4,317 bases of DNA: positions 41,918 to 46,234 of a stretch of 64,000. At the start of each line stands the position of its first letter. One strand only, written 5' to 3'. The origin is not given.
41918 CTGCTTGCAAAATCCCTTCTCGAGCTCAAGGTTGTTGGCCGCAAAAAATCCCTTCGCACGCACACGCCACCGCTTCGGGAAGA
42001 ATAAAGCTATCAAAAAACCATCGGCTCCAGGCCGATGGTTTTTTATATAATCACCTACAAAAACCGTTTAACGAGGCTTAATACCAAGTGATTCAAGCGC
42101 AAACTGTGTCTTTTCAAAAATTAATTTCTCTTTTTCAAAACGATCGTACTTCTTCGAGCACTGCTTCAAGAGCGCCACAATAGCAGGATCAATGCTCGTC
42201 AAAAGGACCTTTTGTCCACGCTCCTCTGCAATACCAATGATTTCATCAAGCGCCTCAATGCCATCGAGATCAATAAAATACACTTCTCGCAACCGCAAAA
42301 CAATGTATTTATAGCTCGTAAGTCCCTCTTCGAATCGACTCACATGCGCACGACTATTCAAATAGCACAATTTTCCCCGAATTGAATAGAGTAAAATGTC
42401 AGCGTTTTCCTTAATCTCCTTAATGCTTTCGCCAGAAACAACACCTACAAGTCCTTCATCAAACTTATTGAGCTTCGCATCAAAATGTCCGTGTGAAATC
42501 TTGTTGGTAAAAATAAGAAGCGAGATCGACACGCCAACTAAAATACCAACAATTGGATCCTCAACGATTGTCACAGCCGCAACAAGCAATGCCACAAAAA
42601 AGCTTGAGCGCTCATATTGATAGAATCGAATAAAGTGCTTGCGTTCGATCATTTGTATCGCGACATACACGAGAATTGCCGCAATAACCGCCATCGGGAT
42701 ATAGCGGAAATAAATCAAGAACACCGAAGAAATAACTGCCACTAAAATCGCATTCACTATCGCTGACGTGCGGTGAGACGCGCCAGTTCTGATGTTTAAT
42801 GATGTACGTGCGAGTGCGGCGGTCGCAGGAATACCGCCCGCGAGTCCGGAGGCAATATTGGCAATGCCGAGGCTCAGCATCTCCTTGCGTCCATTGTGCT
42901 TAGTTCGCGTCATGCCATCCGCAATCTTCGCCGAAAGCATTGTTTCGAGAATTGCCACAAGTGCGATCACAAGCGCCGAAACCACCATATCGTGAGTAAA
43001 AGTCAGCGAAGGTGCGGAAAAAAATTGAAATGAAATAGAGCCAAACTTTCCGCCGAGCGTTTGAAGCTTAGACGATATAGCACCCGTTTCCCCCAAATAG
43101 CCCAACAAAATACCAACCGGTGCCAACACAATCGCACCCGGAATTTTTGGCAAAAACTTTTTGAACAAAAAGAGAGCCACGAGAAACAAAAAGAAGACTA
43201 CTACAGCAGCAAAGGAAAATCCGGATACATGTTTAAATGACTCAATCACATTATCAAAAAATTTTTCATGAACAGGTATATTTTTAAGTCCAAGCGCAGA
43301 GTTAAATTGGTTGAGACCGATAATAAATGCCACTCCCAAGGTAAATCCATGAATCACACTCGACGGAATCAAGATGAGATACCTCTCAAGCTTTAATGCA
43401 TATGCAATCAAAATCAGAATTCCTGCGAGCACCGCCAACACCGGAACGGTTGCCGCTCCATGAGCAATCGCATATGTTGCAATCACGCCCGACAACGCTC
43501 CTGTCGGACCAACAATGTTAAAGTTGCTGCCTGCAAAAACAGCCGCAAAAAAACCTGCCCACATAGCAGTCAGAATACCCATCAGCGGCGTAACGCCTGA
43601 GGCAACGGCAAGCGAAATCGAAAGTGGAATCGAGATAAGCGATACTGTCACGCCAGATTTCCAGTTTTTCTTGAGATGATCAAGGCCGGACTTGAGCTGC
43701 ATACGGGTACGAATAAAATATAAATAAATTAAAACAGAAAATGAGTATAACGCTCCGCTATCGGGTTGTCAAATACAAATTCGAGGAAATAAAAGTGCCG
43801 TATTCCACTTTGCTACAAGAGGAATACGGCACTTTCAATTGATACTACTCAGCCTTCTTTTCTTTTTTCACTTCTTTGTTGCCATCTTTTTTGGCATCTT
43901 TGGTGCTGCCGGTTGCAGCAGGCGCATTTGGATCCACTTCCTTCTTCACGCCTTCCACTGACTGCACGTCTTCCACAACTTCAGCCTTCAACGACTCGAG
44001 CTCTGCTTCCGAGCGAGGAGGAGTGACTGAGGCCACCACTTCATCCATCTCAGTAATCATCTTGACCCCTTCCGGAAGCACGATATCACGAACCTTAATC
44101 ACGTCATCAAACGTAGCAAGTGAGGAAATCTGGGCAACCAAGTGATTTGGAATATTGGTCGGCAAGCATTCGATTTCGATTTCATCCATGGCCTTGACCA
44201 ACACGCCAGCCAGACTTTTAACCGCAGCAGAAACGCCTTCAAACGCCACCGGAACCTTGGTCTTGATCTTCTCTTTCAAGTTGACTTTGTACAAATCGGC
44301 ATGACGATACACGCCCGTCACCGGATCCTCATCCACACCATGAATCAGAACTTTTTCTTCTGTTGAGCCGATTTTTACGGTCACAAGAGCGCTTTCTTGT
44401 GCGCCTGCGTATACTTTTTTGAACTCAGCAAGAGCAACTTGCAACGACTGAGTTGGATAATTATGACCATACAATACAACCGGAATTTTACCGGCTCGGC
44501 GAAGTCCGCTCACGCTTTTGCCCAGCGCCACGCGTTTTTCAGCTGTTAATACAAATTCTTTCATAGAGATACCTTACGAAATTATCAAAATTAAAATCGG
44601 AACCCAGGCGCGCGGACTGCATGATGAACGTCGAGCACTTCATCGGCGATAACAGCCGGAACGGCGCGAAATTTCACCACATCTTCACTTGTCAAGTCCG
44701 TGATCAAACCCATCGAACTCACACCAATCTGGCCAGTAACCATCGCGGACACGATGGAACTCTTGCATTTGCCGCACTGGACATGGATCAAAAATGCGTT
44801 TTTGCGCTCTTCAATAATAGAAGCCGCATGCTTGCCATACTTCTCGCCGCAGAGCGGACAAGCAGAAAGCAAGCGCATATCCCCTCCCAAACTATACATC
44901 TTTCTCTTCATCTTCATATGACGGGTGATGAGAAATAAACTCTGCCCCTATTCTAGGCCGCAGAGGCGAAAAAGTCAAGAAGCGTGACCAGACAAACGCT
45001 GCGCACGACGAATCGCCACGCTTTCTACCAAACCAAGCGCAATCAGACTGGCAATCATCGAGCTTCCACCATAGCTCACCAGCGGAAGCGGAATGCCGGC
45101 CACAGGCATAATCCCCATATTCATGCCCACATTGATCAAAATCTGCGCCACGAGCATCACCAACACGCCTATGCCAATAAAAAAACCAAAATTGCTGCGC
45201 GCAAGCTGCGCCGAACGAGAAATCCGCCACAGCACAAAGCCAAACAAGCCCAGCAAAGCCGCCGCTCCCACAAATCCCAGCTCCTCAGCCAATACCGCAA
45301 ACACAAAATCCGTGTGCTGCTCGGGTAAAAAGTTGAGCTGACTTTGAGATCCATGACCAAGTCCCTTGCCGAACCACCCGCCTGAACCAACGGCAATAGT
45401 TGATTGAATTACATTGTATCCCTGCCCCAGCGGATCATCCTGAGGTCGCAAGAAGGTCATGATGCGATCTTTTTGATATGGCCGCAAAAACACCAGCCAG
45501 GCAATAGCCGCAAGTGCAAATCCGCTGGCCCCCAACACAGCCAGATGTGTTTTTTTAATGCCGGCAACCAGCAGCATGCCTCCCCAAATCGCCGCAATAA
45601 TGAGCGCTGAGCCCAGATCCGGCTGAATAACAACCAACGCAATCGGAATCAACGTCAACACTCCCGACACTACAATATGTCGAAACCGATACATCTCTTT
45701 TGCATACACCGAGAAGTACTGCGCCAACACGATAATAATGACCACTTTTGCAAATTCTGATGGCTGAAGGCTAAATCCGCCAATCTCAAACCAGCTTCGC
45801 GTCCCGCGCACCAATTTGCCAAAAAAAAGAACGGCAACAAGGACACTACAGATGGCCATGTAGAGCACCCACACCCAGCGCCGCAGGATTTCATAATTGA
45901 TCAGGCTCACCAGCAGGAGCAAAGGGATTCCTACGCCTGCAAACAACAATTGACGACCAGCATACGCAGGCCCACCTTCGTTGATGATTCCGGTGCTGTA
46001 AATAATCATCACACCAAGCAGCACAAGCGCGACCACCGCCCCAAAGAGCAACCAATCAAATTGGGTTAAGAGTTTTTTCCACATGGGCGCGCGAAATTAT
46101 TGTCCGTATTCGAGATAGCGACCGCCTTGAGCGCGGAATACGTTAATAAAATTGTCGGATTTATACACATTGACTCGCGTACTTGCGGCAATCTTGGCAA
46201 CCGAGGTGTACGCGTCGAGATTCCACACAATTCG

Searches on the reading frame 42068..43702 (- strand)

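Call 46: search_protein_families(library=pfam, proteins=[window:42068-43702:-], max_evalue=0.001)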
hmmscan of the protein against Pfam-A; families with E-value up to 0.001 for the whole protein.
window:42068-43702:- (544 aa): 3 families
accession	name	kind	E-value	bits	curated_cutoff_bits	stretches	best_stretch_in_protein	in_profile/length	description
PF00916.26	Sulfate_transp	-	2.3e-59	201.5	23.2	1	11-372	2-378/380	Sulfate permease family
PF01740.26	STAS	-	3.3e-09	36.9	22.6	1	429-516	3-92/106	STAS domain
PF16983.11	MFS_MOT1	-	0.00033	21.4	30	1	252-351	25-111/111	Molybdate transporter of MFS superfamily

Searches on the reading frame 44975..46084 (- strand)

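Call 46: search_protein_families(library=pfam, proteins=[window:44975-46084:-], max_evalue=0.001)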
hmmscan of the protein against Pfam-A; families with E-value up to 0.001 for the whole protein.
window:44975-46084:- (369 aa): 1 family
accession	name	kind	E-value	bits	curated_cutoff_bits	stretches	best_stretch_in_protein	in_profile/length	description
PF01098.24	FTSW_RODA_SPOVE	-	7.9e-98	328.2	26.4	1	12-359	3-353/356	Cell cycle protein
